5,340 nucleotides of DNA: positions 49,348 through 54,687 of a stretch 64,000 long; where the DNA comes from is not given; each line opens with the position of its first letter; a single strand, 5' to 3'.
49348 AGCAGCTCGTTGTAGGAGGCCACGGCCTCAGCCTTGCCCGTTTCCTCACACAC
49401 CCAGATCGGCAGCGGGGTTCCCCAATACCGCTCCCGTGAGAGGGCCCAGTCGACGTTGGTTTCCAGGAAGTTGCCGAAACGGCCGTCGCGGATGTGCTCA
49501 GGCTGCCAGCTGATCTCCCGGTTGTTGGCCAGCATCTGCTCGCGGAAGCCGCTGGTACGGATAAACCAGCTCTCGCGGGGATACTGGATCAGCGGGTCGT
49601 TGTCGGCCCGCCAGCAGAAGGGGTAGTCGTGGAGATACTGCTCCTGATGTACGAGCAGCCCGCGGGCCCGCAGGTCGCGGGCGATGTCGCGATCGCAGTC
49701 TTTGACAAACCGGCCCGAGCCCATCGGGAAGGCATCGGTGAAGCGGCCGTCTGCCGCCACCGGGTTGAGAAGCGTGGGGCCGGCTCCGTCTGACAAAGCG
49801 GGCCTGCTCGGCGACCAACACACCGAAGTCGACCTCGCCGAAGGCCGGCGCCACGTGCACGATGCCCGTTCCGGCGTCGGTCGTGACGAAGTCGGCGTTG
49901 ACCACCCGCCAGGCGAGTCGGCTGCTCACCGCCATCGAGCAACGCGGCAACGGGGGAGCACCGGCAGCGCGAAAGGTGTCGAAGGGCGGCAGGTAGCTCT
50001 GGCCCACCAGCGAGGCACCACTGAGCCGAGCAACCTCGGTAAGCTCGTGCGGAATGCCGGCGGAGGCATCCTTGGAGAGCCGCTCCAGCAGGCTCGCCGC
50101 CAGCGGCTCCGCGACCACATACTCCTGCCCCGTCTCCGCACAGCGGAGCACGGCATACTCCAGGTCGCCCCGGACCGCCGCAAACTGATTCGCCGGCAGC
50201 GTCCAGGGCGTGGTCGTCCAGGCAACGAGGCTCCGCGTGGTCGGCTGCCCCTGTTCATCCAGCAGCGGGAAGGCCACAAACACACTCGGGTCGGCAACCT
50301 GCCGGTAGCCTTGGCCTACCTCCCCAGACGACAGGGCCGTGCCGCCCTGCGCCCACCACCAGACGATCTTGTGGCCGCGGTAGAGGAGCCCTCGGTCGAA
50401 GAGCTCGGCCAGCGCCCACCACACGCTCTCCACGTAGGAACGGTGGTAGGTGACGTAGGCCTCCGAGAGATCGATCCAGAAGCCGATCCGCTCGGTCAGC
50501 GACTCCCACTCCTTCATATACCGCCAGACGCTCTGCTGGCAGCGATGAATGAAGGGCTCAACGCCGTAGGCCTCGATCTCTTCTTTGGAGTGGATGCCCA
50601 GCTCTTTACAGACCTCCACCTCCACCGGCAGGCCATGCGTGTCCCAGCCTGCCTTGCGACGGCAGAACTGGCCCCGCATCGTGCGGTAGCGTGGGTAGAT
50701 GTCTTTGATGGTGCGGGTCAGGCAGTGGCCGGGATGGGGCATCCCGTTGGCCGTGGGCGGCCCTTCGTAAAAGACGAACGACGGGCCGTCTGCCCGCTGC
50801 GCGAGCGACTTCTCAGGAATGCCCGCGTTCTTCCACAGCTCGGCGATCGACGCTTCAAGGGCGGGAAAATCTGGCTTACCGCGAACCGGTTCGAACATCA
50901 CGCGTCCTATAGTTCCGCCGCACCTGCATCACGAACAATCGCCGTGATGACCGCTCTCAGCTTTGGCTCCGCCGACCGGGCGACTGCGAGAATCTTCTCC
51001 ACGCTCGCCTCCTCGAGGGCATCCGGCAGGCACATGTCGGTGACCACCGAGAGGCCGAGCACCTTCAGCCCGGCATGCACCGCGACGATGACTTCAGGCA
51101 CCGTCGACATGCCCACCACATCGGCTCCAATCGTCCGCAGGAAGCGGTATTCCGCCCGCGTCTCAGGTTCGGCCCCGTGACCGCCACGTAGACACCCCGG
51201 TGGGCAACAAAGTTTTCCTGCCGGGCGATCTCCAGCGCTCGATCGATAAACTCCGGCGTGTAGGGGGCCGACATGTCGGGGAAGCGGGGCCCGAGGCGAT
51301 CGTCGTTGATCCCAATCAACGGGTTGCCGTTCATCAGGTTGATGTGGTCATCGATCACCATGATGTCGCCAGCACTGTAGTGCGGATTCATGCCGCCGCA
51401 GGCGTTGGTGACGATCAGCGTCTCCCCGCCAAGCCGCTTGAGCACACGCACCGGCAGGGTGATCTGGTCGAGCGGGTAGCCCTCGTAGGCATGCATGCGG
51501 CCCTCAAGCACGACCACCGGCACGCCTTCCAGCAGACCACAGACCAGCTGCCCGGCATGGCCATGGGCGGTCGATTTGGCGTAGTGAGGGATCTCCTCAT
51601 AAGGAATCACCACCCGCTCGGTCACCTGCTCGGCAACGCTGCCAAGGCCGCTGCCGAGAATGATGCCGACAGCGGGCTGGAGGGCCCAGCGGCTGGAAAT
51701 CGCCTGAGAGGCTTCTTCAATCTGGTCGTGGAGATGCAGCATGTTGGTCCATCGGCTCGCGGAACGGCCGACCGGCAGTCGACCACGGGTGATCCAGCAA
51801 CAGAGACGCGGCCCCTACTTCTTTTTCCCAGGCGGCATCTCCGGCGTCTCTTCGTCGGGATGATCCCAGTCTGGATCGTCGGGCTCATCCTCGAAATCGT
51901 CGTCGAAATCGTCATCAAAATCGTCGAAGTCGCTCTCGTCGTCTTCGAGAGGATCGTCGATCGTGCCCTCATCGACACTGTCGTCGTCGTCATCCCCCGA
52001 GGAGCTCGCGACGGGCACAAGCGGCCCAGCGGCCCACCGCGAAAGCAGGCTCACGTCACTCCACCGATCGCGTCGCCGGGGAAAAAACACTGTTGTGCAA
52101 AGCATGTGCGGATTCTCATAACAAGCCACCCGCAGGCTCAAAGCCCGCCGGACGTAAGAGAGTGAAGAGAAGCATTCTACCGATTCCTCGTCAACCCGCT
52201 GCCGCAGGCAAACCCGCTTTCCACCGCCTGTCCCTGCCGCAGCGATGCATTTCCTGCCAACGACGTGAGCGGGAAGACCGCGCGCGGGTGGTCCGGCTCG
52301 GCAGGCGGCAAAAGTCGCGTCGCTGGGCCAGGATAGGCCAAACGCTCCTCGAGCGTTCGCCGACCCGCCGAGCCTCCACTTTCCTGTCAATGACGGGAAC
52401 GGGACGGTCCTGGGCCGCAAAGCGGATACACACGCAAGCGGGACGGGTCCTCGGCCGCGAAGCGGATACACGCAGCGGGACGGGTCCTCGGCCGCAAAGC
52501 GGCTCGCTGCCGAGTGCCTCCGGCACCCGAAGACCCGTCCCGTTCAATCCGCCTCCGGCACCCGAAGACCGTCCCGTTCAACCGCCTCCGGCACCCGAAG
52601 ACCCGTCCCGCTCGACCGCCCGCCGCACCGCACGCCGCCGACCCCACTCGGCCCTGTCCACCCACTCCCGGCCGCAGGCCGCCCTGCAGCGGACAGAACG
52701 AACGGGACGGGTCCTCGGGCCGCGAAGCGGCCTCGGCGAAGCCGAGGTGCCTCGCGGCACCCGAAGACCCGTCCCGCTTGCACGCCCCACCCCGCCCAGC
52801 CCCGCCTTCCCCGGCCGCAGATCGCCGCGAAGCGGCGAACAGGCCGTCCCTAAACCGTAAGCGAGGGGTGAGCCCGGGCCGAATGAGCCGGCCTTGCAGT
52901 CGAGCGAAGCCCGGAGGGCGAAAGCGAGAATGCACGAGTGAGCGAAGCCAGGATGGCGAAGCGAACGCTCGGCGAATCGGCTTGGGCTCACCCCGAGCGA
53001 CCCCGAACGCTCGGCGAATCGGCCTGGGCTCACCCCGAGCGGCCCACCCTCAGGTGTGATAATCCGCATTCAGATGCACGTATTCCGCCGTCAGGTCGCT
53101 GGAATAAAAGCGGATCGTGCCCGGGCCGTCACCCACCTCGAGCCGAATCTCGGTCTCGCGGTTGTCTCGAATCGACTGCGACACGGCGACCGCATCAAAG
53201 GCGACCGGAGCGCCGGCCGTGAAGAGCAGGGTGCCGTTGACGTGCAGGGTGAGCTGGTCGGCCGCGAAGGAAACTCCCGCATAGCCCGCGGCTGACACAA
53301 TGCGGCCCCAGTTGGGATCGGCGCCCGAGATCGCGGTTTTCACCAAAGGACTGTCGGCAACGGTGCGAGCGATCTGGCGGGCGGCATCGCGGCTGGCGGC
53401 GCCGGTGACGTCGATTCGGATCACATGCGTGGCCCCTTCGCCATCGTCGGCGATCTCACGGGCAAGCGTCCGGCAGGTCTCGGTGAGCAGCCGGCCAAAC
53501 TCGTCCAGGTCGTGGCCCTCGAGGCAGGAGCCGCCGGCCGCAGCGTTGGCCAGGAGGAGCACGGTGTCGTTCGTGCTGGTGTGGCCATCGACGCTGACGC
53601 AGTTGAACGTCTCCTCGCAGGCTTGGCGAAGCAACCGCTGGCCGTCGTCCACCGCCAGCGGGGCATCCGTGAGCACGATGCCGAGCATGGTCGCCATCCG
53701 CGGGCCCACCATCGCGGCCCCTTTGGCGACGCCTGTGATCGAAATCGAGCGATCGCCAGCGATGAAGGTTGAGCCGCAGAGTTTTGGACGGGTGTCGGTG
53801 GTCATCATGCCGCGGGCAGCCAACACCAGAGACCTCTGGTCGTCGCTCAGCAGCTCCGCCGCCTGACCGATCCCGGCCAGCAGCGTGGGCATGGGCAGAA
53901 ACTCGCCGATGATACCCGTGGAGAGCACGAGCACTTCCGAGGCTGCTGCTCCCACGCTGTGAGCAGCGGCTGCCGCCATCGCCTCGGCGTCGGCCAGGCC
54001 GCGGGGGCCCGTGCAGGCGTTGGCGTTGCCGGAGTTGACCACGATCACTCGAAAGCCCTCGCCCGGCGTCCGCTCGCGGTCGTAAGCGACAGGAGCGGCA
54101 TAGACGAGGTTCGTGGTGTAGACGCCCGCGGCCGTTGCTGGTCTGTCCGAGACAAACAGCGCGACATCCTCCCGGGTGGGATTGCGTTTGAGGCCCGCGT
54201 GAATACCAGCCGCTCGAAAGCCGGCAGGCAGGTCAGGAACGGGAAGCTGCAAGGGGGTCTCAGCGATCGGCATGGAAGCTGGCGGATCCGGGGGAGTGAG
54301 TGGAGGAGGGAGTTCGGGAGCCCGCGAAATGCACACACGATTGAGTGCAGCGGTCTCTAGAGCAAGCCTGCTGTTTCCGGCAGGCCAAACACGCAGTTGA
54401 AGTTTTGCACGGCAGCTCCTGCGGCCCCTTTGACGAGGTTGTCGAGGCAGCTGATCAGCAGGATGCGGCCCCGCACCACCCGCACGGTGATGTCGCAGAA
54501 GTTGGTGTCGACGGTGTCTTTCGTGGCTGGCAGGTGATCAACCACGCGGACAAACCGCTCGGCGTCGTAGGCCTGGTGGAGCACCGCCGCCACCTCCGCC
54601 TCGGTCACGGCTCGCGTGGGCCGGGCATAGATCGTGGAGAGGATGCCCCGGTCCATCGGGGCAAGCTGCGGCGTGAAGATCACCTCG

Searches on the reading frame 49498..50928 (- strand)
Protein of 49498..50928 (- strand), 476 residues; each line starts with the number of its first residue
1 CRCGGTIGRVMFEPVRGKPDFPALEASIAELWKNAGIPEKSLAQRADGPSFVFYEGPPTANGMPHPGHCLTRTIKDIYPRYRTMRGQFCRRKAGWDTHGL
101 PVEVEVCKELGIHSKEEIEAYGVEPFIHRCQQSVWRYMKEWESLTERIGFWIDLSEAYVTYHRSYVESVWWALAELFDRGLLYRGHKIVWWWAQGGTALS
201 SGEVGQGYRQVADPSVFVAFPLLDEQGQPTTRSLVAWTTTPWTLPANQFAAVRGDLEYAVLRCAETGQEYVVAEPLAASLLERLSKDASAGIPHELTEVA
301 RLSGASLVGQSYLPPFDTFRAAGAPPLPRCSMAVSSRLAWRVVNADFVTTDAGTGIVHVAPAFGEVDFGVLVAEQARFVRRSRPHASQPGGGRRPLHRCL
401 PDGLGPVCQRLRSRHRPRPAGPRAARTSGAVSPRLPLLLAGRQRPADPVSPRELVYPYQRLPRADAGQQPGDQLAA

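Call 24: search_protein_families(library=pfam, proteins=[window:49498-50928:-], max_evalue=0.00001)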
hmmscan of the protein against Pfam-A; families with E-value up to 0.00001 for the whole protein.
window:49498-50928:- (476 aa): 2 families
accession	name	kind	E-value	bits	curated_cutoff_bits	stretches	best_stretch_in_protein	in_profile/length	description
PF00133.28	tRNA-synt_1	-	6.2e-49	167.3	22.7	1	28-282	2-205/414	tRNA synthetases class I (I, L, M and V)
PF09334.17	tRNA-synt_1g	-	3e-06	26.7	20.1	1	60-120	10-69/391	tRNA synthetases class I (M)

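Call 69: search_protein_families(library=ncbifam, proteins=[window:49498-50928:-], max_evalue=0.01)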
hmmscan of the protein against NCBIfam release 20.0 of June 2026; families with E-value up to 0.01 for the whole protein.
window:49498-50928:- (476 aa): 14 families
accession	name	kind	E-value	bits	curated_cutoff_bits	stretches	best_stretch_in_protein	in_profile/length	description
TIGR00392.1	ileS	equivalog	2.3e-106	356.9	621.4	1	18-373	5-344/861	isoleucine--tRNA ligase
NF000258.1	MupB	exception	1e-86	291.7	1900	1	25-376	9-332/1033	mupirocin-resistant isoleucine--tRNA ligase MupB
NF000257.1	MupA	exception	3.4e-85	286.6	1900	1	27-375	11-327/1024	mupirocin-resistant isoleucine--tRNA ligase MupA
NF040702.1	ileS_w_GNAT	exception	1.6e-37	128.7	1999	2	25-287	23-295/1100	isoleucine--tRNA ligase, N-acetyltransferase domain-containing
TIGR00422.1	valS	equivalog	1.1e-29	103.1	612.1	1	20-252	6-230/863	valine--tRNA ligase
NF009687.0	PRK13208.1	equivalog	3.6e-28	98.2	738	1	15-247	6-224/801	valine--tRNA ligase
NF004349.1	PRK05729.1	equivalog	1.1e-25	90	704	1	23-253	8-225/860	valine--tRNA ligase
NF011492.0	PRK14900.1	equivalog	4.5e-16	57.9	1783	1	25-254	19-241/1044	valine--tRNA ligase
NF008957.0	PRK12300.1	subfamily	4.6e-16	58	677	1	25-281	10-263/946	leucine--tRNA ligase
NF000540.1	alt_ValS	exception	3.6e-12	45.1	900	1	18-206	3-207/827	valine--tRNA ligase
TIGR00395.1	leuS_arch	equivalog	4.1e-12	45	648.5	1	29-368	8-316/938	leucine--tRNA ligase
TIGR00396.1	leuS_bact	equivalog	3e-09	35.6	548.4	1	58-207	38-172/843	leucine--tRNA ligase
TIGR00398.1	metG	equivalog_domain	5.4e-06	25.4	336.35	1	60-119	10-68/530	methionine--tRNA ligase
NF001100.0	PRK00133.1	equivalog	5.8e-06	25.1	587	1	58-121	14-76/676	methionine--tRNA ligase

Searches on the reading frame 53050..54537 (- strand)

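Call 24: search_protein_families(library=pfam, proteins=[window:53050-54537:-], max_evalue=0.00001)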
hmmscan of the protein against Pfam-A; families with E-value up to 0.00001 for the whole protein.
window:53050-54537:- (495 aa): 1 family
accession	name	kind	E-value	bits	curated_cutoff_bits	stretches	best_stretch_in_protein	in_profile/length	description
PF01960.23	ArgJ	-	1.1e-131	439.4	32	1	108-495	1-377/377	ArgJ family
